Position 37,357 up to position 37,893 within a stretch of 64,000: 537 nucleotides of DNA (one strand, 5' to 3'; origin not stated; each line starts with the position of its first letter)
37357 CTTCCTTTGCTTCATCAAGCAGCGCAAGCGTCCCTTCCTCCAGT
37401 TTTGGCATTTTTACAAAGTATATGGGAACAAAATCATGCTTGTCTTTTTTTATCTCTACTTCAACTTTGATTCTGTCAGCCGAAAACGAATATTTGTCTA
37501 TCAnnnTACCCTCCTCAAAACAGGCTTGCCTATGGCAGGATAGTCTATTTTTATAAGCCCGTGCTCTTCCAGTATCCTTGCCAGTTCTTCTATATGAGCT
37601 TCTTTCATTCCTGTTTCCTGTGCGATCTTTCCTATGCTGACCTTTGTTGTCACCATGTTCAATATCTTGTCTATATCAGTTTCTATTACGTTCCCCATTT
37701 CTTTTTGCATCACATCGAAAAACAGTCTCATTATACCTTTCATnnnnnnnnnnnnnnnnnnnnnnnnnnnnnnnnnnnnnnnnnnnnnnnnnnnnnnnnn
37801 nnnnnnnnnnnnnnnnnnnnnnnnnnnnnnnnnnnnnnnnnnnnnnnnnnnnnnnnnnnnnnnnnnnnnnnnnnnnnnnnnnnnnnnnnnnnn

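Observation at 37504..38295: CBS-pair plus winged-helix gene embedded in the pilus operon and translationally coupled to the secretion ATPase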

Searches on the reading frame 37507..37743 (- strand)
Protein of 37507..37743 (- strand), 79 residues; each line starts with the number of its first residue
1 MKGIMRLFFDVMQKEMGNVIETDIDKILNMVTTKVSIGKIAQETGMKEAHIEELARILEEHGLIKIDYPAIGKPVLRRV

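Call 6: search_protein_families(library=pfam, proteins=[window:37507-37743:-], max_evalue=10)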
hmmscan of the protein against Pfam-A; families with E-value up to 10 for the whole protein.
seq(79 aa): 8 families
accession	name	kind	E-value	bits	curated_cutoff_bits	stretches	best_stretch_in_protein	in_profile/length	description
PF16221.11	HTH_47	-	0.0083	16.1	27.1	1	20-65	32-77/78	winged helix-turn-helix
PF02082.26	Rrf2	-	0.01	16.4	30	1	32-66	21-55/132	Iron-dependent Transcriptional regulator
PF14394.12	DUF4423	-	0.018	15.3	30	1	24-68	26-70/165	Domain of unknown function (DUF4423)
PF16799.10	VGPC1_C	-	0.086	13.3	28.9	1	47-64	27-44/48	C-terminal membrane-localisation domain of ion-channel, VCN1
PF09339.16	HTH_IclR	-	0.13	12.5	22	1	35-65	19-49/52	IclR helix-turn-helix domain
PF22560.2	GMT-wHTH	-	0.14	13.1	27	1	40-70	51-81/82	GMT-like wHTH domain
PF13730.12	HTH_36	-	0.15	12.3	25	1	36-64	27-55/55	Helix-turn-helix domain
PF24409.1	wHTH-PRTase_assc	-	0.22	12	27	1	27-66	3-43/83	wHTH-PRTase associated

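Call 23: find_related_loci(query=A2, collection=genome_contigs, flank=6000)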
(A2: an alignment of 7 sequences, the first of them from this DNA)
Query A2 (66 aa) in genome_contigs; peptide patterns used: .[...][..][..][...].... (x = any residue, [..] = any of these).
514 stretches matched a pattern; 64 encode a relative of the query (tblastn E <= 1e-3); 64 distinct loci.
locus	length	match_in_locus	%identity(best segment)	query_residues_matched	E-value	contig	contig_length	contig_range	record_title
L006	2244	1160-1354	48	4-66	3e-17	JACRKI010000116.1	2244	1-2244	MAG: Candidatus Woesearchaeota archaeon isolate NC_groundwater_1851_Pr3_B-0.1um_39_8 SR-2_scaffold_141_2576930, whole ge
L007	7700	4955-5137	48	7-65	1e-14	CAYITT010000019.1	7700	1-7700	MAG TPA_asm: uncultured archaeon isolate ERP119705_co6_929 genome assembly, contig: NODE_14261_length_7700_cov_4.359189,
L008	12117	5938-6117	50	7-64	1e-13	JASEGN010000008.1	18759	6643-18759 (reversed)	MAG: Candidatus Aenigmatarchaeota archaeon isolate Yes49-35 NODE_8_length_18759_cov_5.096396, whole genome shotgun seque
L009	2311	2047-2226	48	4-61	6e-13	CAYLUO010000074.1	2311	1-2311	MAG TPA_asm: uncultured archaeon isolate binchicken_co34_224 genome assembly, contig: NODE_87473_length_2311_cov_4.49157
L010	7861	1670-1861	44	2-63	8e-13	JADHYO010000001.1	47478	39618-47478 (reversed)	MAG: Candidatus Aenigmatarchaeota archaeon isolate BS750m-G81 BS-750m-C585, whole genome shotgun sequence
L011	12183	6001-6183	43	7-65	1e-12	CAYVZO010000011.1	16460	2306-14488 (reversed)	MAG TPA_asm: uncultured archaeon isolate binchicken_co19_635 genome assembly, contig: NODE_5697_length_16460_cov_5.02932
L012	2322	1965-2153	48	6-66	2e-12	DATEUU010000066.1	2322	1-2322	MAG TPA_asm: archaeon isolate SMAG_U8349 k141_2517816, whole genome shotgun sequence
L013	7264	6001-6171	47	5-59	3e-12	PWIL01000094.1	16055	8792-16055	MAG: Mollicutes bacterium isolate CSSed10_109m CS-Sed10-C7514, whole genome shotgun sequence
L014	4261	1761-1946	40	7-66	6e-12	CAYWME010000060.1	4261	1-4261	MAG TPA_asm: uncultured archaeon isolate binchicken_co6_449 genome assembly, contig: NODE_28622_length_4261_cov_4.437708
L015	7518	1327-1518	41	2-63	1e-11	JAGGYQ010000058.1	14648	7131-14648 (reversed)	MAG: Candidatus Aenigmatarchaeota archaeon isolate AUK182 PB_MBMC_136_c_000000000054, whole genome shotgun sequence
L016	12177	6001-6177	47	7-63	2e-11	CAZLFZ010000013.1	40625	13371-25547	MAG TPA_asm: uncultured archaeon isolate binchicken_co262_246 genome assembly, contig: NODE_791_length_40625_cov_13.3464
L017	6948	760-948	41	5-65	1e-11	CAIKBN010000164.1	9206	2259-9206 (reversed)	uncultured archaeon isolate AlinenSediments_bin-3679 genome assembly, contig: bin-3679:164/178, whole genome shotgun seq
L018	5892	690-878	41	4-64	3e-11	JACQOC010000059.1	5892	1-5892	MAG: Candidatus Aenigmatarchaeota archaeon isolate NC_groundwater_1271_Ag_S-0.2um_58_22 S_p2_S4_coassembly_k141_1930988,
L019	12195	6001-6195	38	1-63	5e-11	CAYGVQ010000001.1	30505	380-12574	MAG TPA_asm: uncultured archaeon isolate ERP119294_co3_274 genome assembly, contig: NODE_654_length_30505_cov_10.589754,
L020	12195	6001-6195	42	1-63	7e-11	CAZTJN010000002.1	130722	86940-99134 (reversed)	MAG TPA_asm: uncultured archaeon isolate binchicken_co184_466 genome assembly, contig: NODE_70_length_130722_cov_27.5706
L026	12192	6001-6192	42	3-64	3e-10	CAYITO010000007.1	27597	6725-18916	MAG TPA_asm: uncultured archaeon isolate ERP119705_co6_956 genome assembly, contig: NODE_1667_length_27597_cov_6.839590,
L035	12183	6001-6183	43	1-59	1e-9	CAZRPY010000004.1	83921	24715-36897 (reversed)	MAG TPA_asm: uncultured Methanosarcinales archaeon isolate SRP178908_co1_144 genome assembly, contig: NODE_130_length_83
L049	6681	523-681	42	5-55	2e-8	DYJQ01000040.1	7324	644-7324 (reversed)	MAG TPA_asm: Candidatus Micrarchaeum sp. isolate SulCav_AS07-7_2_47_33 SulCav_AS07_7_9560_length_7324_cov_19_111295, who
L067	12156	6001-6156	35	6-55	3e-5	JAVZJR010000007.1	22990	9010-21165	MAG: Candidatus Bilamarchaeaceae archaeon isolate DRTY-6_201901_bins_91 DRTY-6_201901_bins_91_scaffold_7, whole genome s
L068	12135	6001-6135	33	13-57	3e-5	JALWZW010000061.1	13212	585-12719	MAG: Candidatus Micrarchaeota archaeon isolate T2_metabat1_scaf2bin.174 T2_NODE_5325_length_13212_cov_1.799924, whole ge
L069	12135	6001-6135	38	11-53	1e-4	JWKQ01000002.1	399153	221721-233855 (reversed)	MAG: archaeon GW2011_AR5 QT00_C0002, whole genome shotgun sequence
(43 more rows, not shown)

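Call 28: search_protein_representatives(alignment_id=A2)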
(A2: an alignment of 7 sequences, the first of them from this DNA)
Query: 7 sequences, 68 profile positions. Proteins with E-value up to 0.001 (for the whole library): 2753; up to 1e-10: 685; up to 1e-30: 1. The best 150 are listed.
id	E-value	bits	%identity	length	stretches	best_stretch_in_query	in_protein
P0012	4.5e-31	122.8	-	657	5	10-67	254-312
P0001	1.2e-28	115.1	-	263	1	1-67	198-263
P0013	2.3e-25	104.5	-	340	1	3-68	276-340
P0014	6.1e-24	100.0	-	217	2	1-67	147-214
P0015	1.4e-22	95.6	-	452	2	2-68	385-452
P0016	2.0e-22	95.1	-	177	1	3-67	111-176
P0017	1.2e-21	92.6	-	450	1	3-68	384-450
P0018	1.6e-21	92.2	-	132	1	4-67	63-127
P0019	1.7e-21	92.1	-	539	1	5-68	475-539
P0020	3.1e-21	91.3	-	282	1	5-67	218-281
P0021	3.4e-21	91.2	-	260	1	7-68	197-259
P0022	5.3e-21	90.6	-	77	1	4-67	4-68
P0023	6.9e-21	90.2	-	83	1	2-66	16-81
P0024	7.3e-21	90.1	-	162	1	5-66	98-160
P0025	8.1e-21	90.0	-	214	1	6-67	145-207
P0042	2.9e-19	85.0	-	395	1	5-67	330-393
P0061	1.1e-18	83.1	-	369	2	6-67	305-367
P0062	1.1e-18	83.1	-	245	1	2-64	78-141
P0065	1.7e-18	82.6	-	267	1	2-66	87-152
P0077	2.5e-18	82.0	-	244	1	1-65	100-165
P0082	2.6e-18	81.9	-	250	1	1-65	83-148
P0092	6.4e-18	80.7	-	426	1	2-64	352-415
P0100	1.4e-17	79.6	-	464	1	3-65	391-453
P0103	1.7e-17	79.4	-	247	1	2-65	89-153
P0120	3.8e-17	78.2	-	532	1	7-67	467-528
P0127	5.7e-17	77.7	-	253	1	6-67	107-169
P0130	6.1e-17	77.6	-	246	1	6-67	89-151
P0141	8.1e-17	77.2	-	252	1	5-64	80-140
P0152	1.6e-16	76.2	-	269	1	2-65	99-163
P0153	1.6e-16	76.2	-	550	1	4-67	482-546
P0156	1.7e-16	76.1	-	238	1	4-65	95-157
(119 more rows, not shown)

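Call 38: search_protein_families(library=pfam, proteins=[P0062, P0065, P0077, P0082, P0103, P0130, P0141, P0152, P0156, P0127], max_evalue=0.01)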
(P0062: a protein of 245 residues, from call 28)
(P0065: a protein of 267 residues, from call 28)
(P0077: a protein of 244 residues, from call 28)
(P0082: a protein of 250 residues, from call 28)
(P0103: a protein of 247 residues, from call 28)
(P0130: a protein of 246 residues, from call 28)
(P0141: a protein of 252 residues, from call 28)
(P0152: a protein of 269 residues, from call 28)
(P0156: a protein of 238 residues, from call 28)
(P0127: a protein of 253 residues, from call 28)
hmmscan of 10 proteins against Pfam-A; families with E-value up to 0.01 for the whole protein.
P0062 (245 aa): 2 families
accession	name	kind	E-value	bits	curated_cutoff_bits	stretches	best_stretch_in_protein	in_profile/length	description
PF01773.25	Nucleos_tra2_N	-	0.0022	18.9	27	1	155-212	15-69/74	Na+ dependent nucleoside transporter N-terminus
PF11857.13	DUF3377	-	0.0058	17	26.5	0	214-235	36-57/72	Domain of unknown function (DUF3377)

P0065 (267 aa): 1 family
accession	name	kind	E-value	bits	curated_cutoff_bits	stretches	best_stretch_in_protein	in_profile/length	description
PF00196.25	GerE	-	0.00087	19.3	23.5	1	8-45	4-41/57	Bacterial regulatory proteins, luxR family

P0077 (244 aa): 0 families

P0082 (250 aa): 1 family
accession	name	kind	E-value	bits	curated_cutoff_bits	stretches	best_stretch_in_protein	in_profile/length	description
PF20990.2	DUF2207_C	-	0.0056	16.8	33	1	157-236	125-199/247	Predicted membrane protein (DUF2207) C-terminal domain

P0103 (247 aa): 0 families

P0130 (246 aa): 0 families

P0141 (252 aa): 0 families

P0152 (269 aa): 0 families

P0156 (238 aa): 2 families
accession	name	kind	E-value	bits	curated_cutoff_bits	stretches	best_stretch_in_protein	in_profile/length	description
PF01978.25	TrmB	-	0.0051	17.1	25.6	1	105-147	13-55/68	Sugar-specific transcriptional regulator TrmB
PF10937.13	Kgd4-YMR31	-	0.0066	18.5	22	1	31-96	21-86/116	Alpha-ketoglutarate dehydrogenase component 4/YMR-31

P0127 (253 aa): 2 families
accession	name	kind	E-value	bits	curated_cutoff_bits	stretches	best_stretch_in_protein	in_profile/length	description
PF21531.3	Rv2175c_wHTH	-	0.005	17.2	27.1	1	121-156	12-44/57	DNA-binding protein Rv2175c, wHTH domain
PF11188.13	DUF2975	-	0.0055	17.1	27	1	178-247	19-74/130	Protein of unknown function (DUF2975)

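Call 41: search_protein_families(library=pfam, proteins=[L067:5983-7710:+, L068:3337-5046:-, L068:5113-6720:+, L049:388-1689:+, L035:2866-6210:+, L069:5584-6174:+, L006:164-1360:+, L010:1295-2227:+, L026:6216-7226:+, L018:183-896:+], max_evalue=0.001)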
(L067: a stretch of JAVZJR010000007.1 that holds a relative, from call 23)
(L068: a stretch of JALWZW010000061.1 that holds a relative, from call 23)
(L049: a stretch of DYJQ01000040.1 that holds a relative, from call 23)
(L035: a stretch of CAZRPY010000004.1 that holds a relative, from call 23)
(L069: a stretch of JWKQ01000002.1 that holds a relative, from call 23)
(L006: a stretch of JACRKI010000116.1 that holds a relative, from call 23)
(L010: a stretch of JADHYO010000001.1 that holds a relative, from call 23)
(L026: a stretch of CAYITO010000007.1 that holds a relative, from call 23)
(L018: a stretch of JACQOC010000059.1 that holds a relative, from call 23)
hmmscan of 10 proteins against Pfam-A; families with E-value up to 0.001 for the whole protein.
L067:5983-7710:+ (575 aa): 1 family
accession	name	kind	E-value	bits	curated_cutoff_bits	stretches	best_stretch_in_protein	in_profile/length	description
PF04513.17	Baculo_PEP_C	-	2.7e-05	24.7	38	0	81-203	24-137/140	Baculovirus polyhedron envelope protein, PEP, C terminus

L068:3337-5046:- (569 aa): 4 families
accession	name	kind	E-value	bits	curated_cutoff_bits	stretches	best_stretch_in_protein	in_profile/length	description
PF04513.17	Baculo_PEP_C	-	1.6e-06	28.7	38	0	418-506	20-105/140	Baculovirus polyhedron envelope protein, PEP, C terminus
PF05531.17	NPV_P10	-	1.7e-05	25.7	29.8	0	421-460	21-66/75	Nucleopolyhedrovirus P10 protein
PF07889.17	DUF1664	-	6.8e-05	23.3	34.6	0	419-501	42-123/124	Protein of unknown function (DUF1664)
PF04108.17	ATG17_like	-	0.00016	21.7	43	0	75-360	52-301/355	Autophagy protein ATG17-like domain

L068:5113-6720:+ (535 aa): 2 families
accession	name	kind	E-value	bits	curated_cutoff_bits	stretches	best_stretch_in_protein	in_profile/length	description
PF16221.11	HTH_47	-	1.4e-06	28.2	27.1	0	418-451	43-76/78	winged helix-turn-helix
PF08784.17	RPA_C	-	0.00084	20.5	22.6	0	426-451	74-99/106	Replication protein A C terminal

L049:388-1689:+ (433 aa): 1 family
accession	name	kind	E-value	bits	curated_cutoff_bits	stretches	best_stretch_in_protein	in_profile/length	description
PF06103.16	DUF948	-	0.00052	20.6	37.2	0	118-168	35-85/89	Bacterial protein of unknown function (DUF948)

L035:2866-6210:+ (1114 aa): 2 families
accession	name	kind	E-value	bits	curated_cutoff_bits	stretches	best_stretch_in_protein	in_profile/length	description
PF24096.1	DUF7379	-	1e-06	29.2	33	1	714-802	51-136/191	Domain of unknown function (DUF7379)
PF05057.20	DUF676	-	1.2e-05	25.4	20.3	1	673-777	8-122/217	Putative serine esterase (DUF676)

L069:5584-6174:+ (196 aa): 0 families

L006:164-1360:+ (398 aa): 0 families

L010:1295-2227:+ (310 aa): 0 families

L026:6216-7226:+ (336 aa): 8 families
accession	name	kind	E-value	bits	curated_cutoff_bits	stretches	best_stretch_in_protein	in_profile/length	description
PF10609.15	ParA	-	6e-26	91.8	27.1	2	112-231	114-245/246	NUBPL iron-transfer P-loop NTPase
PF01656.29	CbiA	-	4.2e-18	66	25.4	1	5-211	1-125/125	CobQ/CobB/MinD/ParA nucleotide binding domain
PF13614.12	AAA_31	-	1.9e-15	57.7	27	1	3-160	2-168/177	AAA domain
PF00142.24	Fer4_NifH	-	4e-08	33.5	25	0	8-40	5-37/271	4Fe-4S iron sulfur cluster binding proteins, NifH/frxC family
PF06564.18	CBP_BcsQ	-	3.7e-06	27.1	21.3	1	6-229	5-231/234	Cellulose biosynthesis protein BcsQ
PF20720.3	nSTAND3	-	1.2e-05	25.5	27.2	0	7-41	21-54/155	Novel STAND NTPase 3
PF02374.21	ArsA_ATPase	-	7.3e-05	22.6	24.3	1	7-37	5-35/305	Anion-transporting ATPase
PF13500.12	AAA_26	-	0.00072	19.9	27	0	99-198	88-191/198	AAA domain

L018:183-896:+ (237 aa): 0 families

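Call 42: search_protein_families(library=pfam, proteins=[P0019, P0120, P0153, P0100, P0015, P0017, P0092, P0042, P0061, P0012], max_evalue=0.001)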
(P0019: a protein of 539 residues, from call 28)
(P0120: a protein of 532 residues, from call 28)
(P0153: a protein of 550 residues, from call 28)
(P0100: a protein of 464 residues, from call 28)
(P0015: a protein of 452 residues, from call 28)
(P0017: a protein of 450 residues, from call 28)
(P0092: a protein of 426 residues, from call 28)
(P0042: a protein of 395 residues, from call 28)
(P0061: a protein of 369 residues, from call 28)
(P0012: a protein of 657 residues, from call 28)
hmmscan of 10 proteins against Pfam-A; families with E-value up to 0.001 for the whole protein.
P0019 (539 aa): 0 families

P0120 (532 aa): 1 family
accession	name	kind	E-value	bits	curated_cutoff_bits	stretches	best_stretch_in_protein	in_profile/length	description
PF00571.33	CBS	-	4.9e-30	104.1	24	2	391-445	1-55/57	CBS domain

P0153 (550 aa): 1 family
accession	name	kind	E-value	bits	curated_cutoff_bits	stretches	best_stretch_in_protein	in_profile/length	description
PF00571.33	CBS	-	1.2e-29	102.9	24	2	409-464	1-56/57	CBS domain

P0100 (464 aa): 1 family
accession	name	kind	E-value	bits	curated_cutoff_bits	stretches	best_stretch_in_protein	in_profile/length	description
PF00571.33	CBS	-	1e-27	96.6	24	2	333-382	1-51/57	CBS domain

P0015 (452 aa): 0 families

P0017 (450 aa): 0 families

P0092 (426 aa): 0 families

P0042 (395 aa): 0 families

P0061 (369 aa): 1 family
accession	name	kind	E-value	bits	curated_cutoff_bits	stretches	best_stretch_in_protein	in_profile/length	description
PF00571.33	CBS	-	5.7e-29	100.6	24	2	232-287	1-56/57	CBS domain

P0012 (657 aa): 9 families
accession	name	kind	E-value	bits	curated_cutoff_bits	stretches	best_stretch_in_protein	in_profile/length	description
PF13545.12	HTH_Crp_2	-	1.2e-07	32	27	0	127-155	26-55/70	Crp-like helix-turn-helix domain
PF12802.13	MarR_2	-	2e-07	31.5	27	0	122-155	18-52/61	MarR family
PF01978.25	TrmB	-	1.1e-06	28.8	25.6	0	114-156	14-55/68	Sugar-specific transcriptional regulator TrmB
PF01047.28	MarR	-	2.1e-06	28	24.6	0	406-431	22-47/59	MarR family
PF02082.26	Rrf2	-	2.6e-06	28.1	30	0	115-155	15-55/132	Iron-dependent Transcriptional regulator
PF13518.12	HTH_28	-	6.5e-05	23.4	25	0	391-430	4-41/52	Helix-turn-helix domain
PF13551.12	HTH_29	-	9.8e-05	22.8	28.1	0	403-432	14-43/64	Winged helix-turn helix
PF01399.33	PCI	-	9.9e-05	22.9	22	0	107-155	22-71/84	PCI domain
PF25213.1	HVO_A0261_N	-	0.00061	20.1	35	0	122-154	23-55/86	HVO_A0261 N-terminal domain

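Call 44: find_homologous_proteins(query=A2, max_evalue=0.001)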
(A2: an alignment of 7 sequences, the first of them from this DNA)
Query A2 (7 sequences) (66 aa, profile of the alignment): 31 proteins with E <= 0.001 among 1025 candidates.
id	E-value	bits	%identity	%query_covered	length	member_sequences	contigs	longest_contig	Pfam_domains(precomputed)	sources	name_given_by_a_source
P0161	4.6e-29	118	85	98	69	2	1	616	-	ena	-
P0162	3.1e-24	103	76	100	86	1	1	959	-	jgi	jgi:hypothetical protein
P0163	1.5e-22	97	43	95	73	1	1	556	-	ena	-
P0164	4.0e-22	96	35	97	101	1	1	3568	PF00571.34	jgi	jgi:CBS-domain-containing membrane protein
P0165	7.0e-22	95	48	88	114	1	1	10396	-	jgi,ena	-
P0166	7.1e-22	95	43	89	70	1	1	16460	-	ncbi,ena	-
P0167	1.6e-21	94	52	91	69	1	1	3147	-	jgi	jgi:Mn-dependent DtxR family transcriptional regulator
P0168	2.9e-21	93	46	92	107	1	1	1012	-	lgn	-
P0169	3.1e-21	93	42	86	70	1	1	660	-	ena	-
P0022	1.7e-20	91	44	92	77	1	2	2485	PF13518.13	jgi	jgi:Mn-dependent DtxR family transcriptional regulator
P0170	1.7e-20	91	44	94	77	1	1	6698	-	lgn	-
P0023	2.2e-20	90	45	91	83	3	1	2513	-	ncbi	ncbi:MAG: hypothetical protein QW321_03125, partial [Candidatus Aenigmatarchaeota archaeon]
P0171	2.6e-20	90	46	92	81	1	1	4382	PF13518.13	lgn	-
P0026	3.2e-20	90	48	88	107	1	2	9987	-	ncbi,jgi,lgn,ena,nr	ncbi:MAG: hypothetical protein DRO99_01165 [Candidatus Aenigmatarchaeota archaeon]|nr:MAG: hypotheti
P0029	7.5e-20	89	41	92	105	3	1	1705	-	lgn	-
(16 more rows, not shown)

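Call 66: predict_structure(alignment_id=A2)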
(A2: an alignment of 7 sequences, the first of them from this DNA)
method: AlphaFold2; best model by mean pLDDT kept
length: 66 residues; sequences in the alignment: 7
mean_pLDDT: 86.7   pTM: 0.69
mean pLDDT of the five models: 86.7, 85.2, 85.1, 85.0, 84.6
residues with pLDDT >= 90: 36; 70-90: 24; 50-70: 2; < 50: 4
segments of 3 or more residues with pLDDT < 50: 1-4
pLDDT, mean of each block of 10 residues (from residue 1): 62 88 92 93 93 90 91
secondary structure, 60 per line:
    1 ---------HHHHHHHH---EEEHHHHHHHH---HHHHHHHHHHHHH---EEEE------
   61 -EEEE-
elements in order: H10-17 E21-23 H24-31 H35-47 E51-54 E62-65
